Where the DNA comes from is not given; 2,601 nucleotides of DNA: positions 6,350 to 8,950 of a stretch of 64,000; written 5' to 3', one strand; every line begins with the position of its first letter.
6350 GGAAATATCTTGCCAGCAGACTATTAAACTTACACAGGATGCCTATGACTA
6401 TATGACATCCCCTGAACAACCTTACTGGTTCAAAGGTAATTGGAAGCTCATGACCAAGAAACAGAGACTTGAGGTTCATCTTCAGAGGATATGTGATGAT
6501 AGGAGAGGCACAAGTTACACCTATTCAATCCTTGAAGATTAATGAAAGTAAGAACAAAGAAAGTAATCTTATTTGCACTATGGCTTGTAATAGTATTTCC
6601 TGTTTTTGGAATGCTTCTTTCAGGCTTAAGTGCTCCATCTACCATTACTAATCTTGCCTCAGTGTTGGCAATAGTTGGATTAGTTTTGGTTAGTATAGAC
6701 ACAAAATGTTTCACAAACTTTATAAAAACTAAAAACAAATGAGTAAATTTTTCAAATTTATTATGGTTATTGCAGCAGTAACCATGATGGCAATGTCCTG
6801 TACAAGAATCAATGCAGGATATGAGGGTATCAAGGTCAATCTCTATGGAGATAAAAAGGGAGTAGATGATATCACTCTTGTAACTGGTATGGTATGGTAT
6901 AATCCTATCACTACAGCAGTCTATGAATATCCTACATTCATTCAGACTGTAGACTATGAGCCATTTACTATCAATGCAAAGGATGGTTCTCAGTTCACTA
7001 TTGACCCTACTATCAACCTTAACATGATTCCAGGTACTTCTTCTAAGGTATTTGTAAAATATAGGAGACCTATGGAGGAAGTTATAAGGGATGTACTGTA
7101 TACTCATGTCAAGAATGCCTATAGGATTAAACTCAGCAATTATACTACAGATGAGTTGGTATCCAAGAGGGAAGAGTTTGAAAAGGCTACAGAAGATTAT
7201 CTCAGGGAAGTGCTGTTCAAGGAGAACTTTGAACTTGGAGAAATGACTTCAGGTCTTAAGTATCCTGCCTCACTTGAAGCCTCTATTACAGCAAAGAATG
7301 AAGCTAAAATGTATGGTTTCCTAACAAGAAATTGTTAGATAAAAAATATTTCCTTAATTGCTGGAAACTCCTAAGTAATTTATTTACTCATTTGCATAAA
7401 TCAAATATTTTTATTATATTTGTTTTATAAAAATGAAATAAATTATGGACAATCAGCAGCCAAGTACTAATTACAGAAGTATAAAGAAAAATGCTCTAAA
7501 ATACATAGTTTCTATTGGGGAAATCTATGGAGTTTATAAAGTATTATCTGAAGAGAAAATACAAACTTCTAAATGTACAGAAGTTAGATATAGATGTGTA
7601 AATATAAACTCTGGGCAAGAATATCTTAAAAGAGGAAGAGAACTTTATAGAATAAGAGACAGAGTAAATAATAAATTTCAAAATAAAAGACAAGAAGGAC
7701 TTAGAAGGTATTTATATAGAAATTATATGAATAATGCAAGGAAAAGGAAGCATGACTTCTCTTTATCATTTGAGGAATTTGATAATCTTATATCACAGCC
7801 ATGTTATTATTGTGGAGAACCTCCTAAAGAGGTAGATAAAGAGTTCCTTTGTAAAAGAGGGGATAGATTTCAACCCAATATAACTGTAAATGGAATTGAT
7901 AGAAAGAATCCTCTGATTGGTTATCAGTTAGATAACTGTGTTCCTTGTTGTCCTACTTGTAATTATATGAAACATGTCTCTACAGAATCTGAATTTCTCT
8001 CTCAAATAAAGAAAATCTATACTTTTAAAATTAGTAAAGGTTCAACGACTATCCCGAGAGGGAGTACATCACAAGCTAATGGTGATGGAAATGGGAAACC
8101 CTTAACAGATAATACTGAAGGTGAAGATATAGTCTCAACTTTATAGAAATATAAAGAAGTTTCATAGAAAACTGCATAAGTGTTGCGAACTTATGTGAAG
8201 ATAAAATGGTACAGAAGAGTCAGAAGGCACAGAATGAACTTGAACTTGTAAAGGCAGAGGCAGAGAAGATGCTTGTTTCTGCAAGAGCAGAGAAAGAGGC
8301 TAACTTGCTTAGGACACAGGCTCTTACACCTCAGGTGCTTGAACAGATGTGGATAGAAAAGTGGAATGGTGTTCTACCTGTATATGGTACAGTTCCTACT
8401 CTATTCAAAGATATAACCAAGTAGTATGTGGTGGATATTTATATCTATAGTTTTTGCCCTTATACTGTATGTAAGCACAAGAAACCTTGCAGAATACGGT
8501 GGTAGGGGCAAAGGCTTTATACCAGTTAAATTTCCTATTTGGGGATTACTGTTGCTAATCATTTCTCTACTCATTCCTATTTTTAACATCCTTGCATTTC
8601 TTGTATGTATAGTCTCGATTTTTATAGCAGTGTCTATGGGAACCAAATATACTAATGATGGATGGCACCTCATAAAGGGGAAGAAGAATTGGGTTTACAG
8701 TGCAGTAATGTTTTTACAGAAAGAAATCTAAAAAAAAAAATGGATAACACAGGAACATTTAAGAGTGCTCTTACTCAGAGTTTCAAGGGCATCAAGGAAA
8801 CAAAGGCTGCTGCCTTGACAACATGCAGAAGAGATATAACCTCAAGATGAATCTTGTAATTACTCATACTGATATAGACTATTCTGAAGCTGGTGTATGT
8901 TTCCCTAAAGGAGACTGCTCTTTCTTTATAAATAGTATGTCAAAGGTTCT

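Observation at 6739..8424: SPFH/band-7 gene split by a second, homologous intron-like element carrying an HNH endonuclease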

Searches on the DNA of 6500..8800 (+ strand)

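Call 5: search_rna_families(source=window, start=7200, end=8300, threshold=evalue, max_evalue=10, show_alignments=3)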
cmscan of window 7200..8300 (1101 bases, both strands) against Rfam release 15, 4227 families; matches with E-value up to 10: 8.
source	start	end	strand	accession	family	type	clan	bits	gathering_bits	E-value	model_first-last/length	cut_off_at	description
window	7924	8156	+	RF00028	Intron_gpI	Intron;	-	40.3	50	1.4e-08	1-253/253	no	Group I catalytic intron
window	7290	7362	-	RF00203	snoR160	Gene; snRNA; snoRNA; CD-box;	-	20.3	42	3.6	1-80/80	no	Small nucleolar RNA R160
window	7676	7720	-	RF03226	mir-8196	Gene; miRNA;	-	20.1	59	2.2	1-65/65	no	mir-8196 microRNA precursor family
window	7567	7589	-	RF01349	CRISPR-DR40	Gene; CRISPR;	-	19.8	42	6.7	1-30/30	no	CRISPR RNA direct repeat element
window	7521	7589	+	RF03152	RAGATH-1-hammerhead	Gene; ribozyme;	-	19.5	56.3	2.1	1-77/77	no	RAGATH-1 hammerhead ribozyme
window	7834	7901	+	RF02063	STnc350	Gene; sRNA;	-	17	60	3.7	1-68/68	no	Salmonella enterica sRNA STnc350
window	8190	8254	+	RF00067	SNORD15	Gene; snRNA; snoRNA; CD-box;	CL00045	13.2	75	3.8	1-146/146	no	Small nucleolar RNA SNORD15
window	7359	7496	+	RF00028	Intron_gpI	Intron;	-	13.1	50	1.9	60-140/253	no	Group I catalytic intron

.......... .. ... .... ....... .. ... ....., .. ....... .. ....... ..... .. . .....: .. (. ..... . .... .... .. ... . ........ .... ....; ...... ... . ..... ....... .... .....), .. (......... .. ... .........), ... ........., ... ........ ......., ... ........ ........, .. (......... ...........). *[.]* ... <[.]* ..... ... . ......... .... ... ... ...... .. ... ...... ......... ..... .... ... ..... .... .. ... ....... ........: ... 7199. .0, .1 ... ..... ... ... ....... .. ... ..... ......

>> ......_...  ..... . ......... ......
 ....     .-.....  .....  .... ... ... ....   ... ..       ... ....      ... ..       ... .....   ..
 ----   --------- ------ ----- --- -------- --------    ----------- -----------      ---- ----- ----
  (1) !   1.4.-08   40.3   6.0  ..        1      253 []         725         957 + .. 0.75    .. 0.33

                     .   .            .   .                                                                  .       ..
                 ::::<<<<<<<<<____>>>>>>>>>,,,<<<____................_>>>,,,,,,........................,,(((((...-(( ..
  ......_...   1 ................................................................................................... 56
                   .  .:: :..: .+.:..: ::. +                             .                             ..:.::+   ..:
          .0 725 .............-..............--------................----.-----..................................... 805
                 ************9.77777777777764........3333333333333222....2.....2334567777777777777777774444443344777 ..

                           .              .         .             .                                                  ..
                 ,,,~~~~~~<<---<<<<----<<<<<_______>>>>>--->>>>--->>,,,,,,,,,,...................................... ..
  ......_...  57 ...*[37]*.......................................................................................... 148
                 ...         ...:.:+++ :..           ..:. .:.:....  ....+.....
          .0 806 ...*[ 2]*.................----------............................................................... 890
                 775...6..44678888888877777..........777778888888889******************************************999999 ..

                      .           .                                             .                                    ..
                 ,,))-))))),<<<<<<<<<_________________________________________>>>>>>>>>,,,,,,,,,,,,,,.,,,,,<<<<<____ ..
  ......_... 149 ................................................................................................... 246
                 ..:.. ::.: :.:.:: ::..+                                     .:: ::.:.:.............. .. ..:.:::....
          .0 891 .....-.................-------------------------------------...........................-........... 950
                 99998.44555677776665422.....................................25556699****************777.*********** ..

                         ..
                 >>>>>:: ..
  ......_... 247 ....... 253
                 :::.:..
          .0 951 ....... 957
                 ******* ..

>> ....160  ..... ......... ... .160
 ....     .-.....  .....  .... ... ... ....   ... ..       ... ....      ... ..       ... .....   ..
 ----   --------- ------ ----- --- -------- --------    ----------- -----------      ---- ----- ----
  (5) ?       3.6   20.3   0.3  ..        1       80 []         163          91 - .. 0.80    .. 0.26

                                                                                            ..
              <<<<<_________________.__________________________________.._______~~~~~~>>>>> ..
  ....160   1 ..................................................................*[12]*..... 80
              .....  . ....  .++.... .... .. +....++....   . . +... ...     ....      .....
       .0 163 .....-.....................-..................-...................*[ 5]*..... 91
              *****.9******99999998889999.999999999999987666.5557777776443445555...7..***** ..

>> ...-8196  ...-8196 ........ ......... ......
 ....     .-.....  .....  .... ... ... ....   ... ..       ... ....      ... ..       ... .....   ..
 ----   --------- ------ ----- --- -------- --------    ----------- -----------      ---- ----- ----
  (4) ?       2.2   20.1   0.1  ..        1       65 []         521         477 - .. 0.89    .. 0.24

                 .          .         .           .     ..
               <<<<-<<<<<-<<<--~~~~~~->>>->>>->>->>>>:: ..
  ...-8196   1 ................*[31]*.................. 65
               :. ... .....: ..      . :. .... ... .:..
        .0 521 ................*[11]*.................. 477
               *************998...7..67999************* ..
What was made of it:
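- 7306..8208 (+): Group I intron, 903 nt, subgroup IA (IA2-like). It begins AAAAUG and ends AAAAUG, with the terminal G (omega-G) at 8208. Rfam Intron_gpI scores 40.3 bits on the 3' half (call 5).
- On Group I intron: The window scores 40.3 bits against a threshold of 50 (call 5), because a 556-nt ORF in L6a and a 75-nt L5 insert split the core.
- Checked: The group I covariance model hits 7924-8156 at 40.3 bits, E 1.4e-8 locally, below Rfam's gathering score of 50 (call 5).
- The window's 3' half scores 40.3 bits (call 5). The Rfam model stays below its gathering score on the window itself (40.3 < 50, call 5). Rfam is sub-threshold on the window (call 5).
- Tried and rejected: The Rfam alignment's placement of P3-P6 inside the ORF (7990-8040, call 5).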

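Call 7: search_dna_similar(query=window:6500-8800:+, collection=phages, mode=distant, max_rows=30)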
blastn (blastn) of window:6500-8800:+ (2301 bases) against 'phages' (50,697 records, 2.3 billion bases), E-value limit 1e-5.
Records with a match: 198; places in all: 235; records where one place covers at least 80% of the query: 0.
Best place of each record, by identity: >=99% 3; 90-95% 24; 80-90% 27; 60-80% 144.
By first word of the organism name: Staphylococcus 53; Vibrio 34; Escherichia 19; uncultured 15; Lactococcus 12; Enterococcus 10; Campylobacter 10; Bacillus 8; Prevotella 6; Klebsiella 5; and 13 more.
By host as written in the record: - 56; Staphylococcus aureus 11; Lactococcus lactis 11; Campylobacter jejuni 10; Escherichia coli 8; Prevotella sp. 6; Bacillus subtilis 4; Staphylococcus carnosus TM300 4; and 52 more.
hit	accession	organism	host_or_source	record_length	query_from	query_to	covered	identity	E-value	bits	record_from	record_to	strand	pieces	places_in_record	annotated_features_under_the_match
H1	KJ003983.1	IAS virus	Homo sapiens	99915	313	1911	29%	71.7%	5e-47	324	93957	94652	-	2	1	record has no annotation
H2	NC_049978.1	IAS virus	Homo sapiens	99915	313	1911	29%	71.7%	5e-47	324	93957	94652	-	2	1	prohibitin family protein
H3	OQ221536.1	Bacteroides phage PhiCrAssBcn1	Bacteroides intestinalis DSM 108646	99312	306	1926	29%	68.7%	2e-27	234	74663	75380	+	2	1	hypothetical protein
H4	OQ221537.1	Bacteroides phage PhiCrAssBcn2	Bacteroides intestinalis DSM 108646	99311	306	1926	29%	68.7%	2e-27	234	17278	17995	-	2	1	hypothetical protein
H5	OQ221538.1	Bacteroides phage PhiCrAssBcn3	Bacteroides intestinalis DSM 108646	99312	306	1926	29%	68.7%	2e-27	234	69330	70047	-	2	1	hypothetical protein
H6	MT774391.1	uncultured phage cr126_1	human feces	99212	306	806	22%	72.7%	4e-74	287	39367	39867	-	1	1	SPFH domain/band 7 family protein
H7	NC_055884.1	uncultured phage cr126_1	human feces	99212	306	806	22%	72.7%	4e-74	287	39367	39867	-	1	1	SPFH domain/band 7 family protein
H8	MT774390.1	uncultured phage cr85_1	human feces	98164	313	767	20%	69.2%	5e-41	176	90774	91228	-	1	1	serine protease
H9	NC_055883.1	uncultured phage cr85_1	human feces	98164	313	767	20%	69.2%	5e-41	176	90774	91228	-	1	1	serine protease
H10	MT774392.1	uncultured phage cr128_1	human feces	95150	313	767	20%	68.1%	1e-35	159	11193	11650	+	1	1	SPFH domain/band 7 family protein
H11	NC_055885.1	uncultured phage cr128_1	human feces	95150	313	767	20%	68.1%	1e-35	159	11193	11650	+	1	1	SPFH domain/band 7 family protein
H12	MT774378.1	uncultured phage cr106_1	human feces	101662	297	1930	13%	75.6%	8e-32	216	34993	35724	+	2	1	hypothetical protein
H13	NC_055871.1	uncultured phage cr106_1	human feces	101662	297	1930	13%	75.6%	8e-32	216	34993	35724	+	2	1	hypothetical protein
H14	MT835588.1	Bacteriophage sp.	human fecal samples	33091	1431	1688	11%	71.4%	2e-20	108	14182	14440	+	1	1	record has no annotation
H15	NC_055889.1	uncultured phage cr53_1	human feces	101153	1431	1688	11%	71.0%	2e-19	104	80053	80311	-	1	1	HNH endonuclease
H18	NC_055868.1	uncultured phage cr50_1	human feces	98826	1387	1591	9%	72.5%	2e-19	104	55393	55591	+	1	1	HNH endonuclease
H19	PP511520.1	Dulem virus 41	Varecia variegata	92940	1528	1705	8%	80.1%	4e-29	136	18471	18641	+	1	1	hypothetical protein (x2)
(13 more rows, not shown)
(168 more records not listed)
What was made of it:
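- Closest known: HNH-bearing group I introns of Bacillus phages SPO1/SP82. Same: The 3' core (8029-8200) is 72-76% identical to sequences in Bacillus and other phage genomes, and 53 Staphylococcus records are among the matches (call 7).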

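Call 8: get_annotated_region(hit=H2, flank=3000)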
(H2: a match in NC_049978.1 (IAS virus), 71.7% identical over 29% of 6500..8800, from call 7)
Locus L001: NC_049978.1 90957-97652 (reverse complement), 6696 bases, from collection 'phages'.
description: IAS virus, complete genome.
organism: IAS virus (NCBI taxid 1450749)
taxonomy: Viruses; Duplodnaviria; Heunggongvirae; Uroviricota; Caudoviricetes; Crassvirales; Steigviridae; Asinivirinae; Paundivirus; Paundivirus hollandii
host: Homo sapiens; source: stool samples; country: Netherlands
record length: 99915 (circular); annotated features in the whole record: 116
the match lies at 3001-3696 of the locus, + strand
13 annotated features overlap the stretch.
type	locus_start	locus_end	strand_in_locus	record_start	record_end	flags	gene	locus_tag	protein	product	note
CDS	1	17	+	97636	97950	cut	-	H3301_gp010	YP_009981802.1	hypothetical protein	-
CDS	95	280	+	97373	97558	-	-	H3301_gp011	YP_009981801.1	hypothetical protein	-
CDS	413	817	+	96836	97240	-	-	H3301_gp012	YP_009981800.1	hypothetical protein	-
CDS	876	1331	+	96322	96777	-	-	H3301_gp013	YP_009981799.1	hypothetical protein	-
CDS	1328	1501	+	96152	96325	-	-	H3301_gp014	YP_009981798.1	hypothetical protein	-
CDS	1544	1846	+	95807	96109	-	-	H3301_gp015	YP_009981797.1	hypothetical protein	-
CDS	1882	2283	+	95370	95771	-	-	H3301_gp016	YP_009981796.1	hypothetical protein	-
CDS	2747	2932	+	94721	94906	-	-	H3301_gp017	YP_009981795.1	hypothetical protein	-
CDS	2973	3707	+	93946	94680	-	-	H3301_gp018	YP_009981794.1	prohibitin family protein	-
CDS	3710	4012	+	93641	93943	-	-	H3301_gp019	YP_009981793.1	hypothetical protein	-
CDS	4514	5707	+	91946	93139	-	-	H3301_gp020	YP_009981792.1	putative HKD family nuclease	-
CDS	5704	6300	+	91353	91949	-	-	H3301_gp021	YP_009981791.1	hypothetical protein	-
CDS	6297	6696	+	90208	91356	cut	-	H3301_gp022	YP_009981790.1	replicative DNA helicase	-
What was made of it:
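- On SPFH / Band 7: GenBank homologues are annotated 'prohibitin family' or 'SPFH' (calls 7, 8).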

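Call 9: get_annotated_region(hit=H13, flank=3000)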
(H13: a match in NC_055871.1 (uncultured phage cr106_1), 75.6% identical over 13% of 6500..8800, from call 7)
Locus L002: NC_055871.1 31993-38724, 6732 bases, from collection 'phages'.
description: CrAssphage cr106_1, complete genome.
organism: uncultured phage cr106_1 (NCBI taxid 2772062)
taxonomy: Viruses; Duplodnaviria; Heunggongvirae; Uroviricota; Caudoviricetes; Crassvirales; Steigviridae; Asinivirinae; Mahstovirus; Mahstovirus faecalis
host: -; source: human feces; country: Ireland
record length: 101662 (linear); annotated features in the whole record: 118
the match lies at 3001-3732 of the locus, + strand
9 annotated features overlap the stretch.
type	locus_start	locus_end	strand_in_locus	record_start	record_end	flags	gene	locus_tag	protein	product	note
CDS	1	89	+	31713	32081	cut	-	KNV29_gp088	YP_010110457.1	hypothetical protein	gp_13264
CDS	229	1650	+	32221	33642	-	-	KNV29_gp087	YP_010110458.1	RNA-binding protein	gp_13265; TROVE domain-containing protein [phiCrAss001]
CDS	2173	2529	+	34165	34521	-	-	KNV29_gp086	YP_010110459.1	hypothetical protein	gp_13266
CDS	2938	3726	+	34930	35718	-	-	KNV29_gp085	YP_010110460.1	hypothetical protein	gp_13267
CDS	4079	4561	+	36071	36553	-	-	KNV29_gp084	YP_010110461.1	glycoside hydrolase/peptidoglycan hydrolase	gp_13268; Glycoside hydrolase/peptidoglycan hydrolase [phiCrAss001]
CDS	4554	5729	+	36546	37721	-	-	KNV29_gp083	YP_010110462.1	putative HKD family nuclease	gp_13269; putative HKD family nuclease [phiCrAss001]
CDS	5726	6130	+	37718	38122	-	-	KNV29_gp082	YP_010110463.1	hypothetical protein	gp_13270; Phage protein (N4 Gp49/phage Sf6 gene66)-family [phiCrAss001]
CDS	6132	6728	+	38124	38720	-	-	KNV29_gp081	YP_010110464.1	hypothetical protein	gp_13271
CDS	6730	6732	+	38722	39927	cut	-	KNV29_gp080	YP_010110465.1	replicative DNA helicase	gp_13272; Replicative DNA helicase [phiCrAss001]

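Call 10: get_annotated_region(hit=H3, flank=3000)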
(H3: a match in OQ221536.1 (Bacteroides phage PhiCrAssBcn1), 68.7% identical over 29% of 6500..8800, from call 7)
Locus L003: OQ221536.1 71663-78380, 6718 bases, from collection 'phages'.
description: Bacteroides phage PhiCrAssBcn1, complete genome.
organism: Bacteroides phage PhiCrAssBcn1 (NCBI taxid 3023091)
taxonomy: Viruses; Duplodnaviria; Heunggongvirae; Uroviricota; Caudoviricetes; Crassvirales; Steigviridae; Asinivirinae; Kehishuvirus
host: Bacteroides intestinalis DSM 108646; source: wastewater; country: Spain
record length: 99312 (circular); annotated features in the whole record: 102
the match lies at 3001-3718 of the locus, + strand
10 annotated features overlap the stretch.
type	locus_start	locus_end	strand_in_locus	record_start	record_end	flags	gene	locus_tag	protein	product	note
CDS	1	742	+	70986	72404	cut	-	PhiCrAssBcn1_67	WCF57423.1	TROVE domain-containing protein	-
CDS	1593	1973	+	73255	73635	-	-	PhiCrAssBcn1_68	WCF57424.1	hypothetical protein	-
CDS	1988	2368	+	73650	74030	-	-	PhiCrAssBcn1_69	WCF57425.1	hypothetical protein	-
CDS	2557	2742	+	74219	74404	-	-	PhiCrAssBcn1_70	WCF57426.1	hypothetical protein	-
CDS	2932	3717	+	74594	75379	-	-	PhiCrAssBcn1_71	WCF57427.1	hypothetical protein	-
CDS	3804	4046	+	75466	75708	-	-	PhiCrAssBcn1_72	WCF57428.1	hypothetical protein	-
CDS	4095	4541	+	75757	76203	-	-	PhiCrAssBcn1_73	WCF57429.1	glycoside hydrolase/peptidoglycan hydrolase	-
CDS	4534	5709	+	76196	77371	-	-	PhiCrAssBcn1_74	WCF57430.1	putative HKD family nuclease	-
CDS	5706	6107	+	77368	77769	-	-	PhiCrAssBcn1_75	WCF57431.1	hypothetical protein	-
CDS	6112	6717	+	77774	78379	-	-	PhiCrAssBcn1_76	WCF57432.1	hypothetical protein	-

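Call 23: get_annotated_region(hit=H15, flank=2500)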
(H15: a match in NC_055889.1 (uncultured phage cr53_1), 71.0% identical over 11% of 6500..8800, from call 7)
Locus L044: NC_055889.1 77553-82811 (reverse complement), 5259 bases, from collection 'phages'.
description: CrAssphage cr53_1, complete genome.
organism: uncultured phage cr53_1 (NCBI taxid 2772080)
taxonomy: Viruses; Duplodnaviria; Heunggongvirae; Uroviricota; Caudoviricetes; Crassvirales; Suoliviridae; Loutivirinae; Blohavirus; Blohavirus americanus
host: -; source: human feces; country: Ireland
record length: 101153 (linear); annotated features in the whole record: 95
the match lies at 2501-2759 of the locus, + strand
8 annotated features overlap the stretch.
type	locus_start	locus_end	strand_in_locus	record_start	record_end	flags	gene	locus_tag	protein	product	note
CDS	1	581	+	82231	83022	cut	-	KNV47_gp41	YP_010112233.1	hypothetical protein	gp_67274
tRNA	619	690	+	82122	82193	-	-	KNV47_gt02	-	tRNA-His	-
CDS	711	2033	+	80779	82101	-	-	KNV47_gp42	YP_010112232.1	DNA polymerase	gp_67272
CDS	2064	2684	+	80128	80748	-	-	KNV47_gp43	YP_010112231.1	HNH endonuclease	gp_67271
CDS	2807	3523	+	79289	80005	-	-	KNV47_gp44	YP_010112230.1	DNA polymerase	gp_67270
CDS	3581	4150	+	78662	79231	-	-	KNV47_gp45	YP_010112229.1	segregation and condensation protein B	gp_67269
CDS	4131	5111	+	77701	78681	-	-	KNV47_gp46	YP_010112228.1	DNA helicase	gp_67268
CDS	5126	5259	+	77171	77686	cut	-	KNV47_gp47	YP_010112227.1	hypothetical protein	gp_67267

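Call 24: get_annotated_region(hit=H18, flank=2500)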
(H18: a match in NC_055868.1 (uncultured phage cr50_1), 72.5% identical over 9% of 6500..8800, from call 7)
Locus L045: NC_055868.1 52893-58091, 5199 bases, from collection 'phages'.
description: CrAssphage cr50_1, complete genome.
organism: uncultured phage cr50_1 (NCBI taxid 2772059)
taxonomy: Viruses; Duplodnaviria; Heunggongvirae; Uroviricota; Caudoviricetes; Crassvirales; Suoliviridae; Boorivirinae; Cohcovirus; Cohcovirus hiberniae
host: -; source: human feces; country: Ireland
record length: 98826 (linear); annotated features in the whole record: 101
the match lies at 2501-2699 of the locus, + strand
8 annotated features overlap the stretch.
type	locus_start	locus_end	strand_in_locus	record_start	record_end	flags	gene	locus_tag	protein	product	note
CDS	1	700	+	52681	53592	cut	-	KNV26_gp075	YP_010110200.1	DNA helicase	gp_05242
CDS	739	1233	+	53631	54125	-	-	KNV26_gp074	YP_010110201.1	hypothetical protein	gp_05243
CDS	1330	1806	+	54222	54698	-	-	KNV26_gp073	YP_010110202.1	nucleotide-binding protein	gp_05244; nucleotide-binding protein, hypothetical prophage function, DNA repair and recombination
CDS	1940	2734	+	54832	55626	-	-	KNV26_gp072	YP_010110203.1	HNH endonuclease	gp_05245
CDS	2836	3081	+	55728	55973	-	-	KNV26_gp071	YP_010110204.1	hypothetical protein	gp_05246; AAA domain, phage P-loop domain, flagella-related protein H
CDS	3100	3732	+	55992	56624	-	-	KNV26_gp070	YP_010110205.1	hypothetical protein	gp_05247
CDS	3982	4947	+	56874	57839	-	-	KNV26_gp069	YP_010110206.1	DNA primase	gp_05248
CDS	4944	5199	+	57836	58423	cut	-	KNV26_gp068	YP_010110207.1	phosphoesterase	gp_05249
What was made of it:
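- Closest known: Group I introns reported in crAss-like phages. Same: Relatives of this intron sit in cr53_1 DNA polymerase and in a cr50_1 nucleotide-binding (P-loop) protein gene (calls 23, 24).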

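Call 25: get_annotated_region(hit=H19, flank=2500)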
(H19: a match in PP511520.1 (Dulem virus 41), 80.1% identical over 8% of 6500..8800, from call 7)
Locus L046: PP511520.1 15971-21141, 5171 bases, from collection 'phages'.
description: Dulem virus 41 isolate Duke_24FS_1, complete genome.
organism: Dulem virus 41 (NCBI taxid 3145759)
taxonomy: Viruses; Duplodnaviria; Heunggongvirae; Uroviricota; Caudoviricetes
host: Varecia variegata; source: feces; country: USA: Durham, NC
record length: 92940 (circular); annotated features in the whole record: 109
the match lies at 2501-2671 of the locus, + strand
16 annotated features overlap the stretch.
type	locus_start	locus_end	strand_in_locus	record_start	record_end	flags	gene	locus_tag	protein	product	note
CDS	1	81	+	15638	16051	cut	-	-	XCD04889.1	hypothetical protein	Family of unknown function (DUF5675)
CDS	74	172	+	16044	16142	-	-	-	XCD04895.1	hypothetical protein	-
CDS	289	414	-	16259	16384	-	-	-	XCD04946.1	hypothetical protein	-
CDS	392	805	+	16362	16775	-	-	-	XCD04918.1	hypothetical protein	-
CDS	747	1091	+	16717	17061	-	-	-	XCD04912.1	hypothetical protein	-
CDS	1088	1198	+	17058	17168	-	-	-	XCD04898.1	hypothetical protein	-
CDS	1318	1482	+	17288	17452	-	-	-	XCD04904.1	hypothetical protein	-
CDS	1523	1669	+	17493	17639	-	-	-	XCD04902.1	hypothetical protein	-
CDS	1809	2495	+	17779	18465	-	-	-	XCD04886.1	endonuclease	-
CDS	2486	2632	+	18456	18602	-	-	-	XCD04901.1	hypothetical protein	-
CDS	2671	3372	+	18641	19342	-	-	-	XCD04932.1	hypothetical protein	-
CDS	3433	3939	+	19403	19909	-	-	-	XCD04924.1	hypothetical protein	-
CDS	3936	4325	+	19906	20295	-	-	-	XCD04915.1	hypothetical protein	-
CDS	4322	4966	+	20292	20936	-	-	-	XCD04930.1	hypothetical protein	-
CDS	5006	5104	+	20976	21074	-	-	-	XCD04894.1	hypothetical protein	-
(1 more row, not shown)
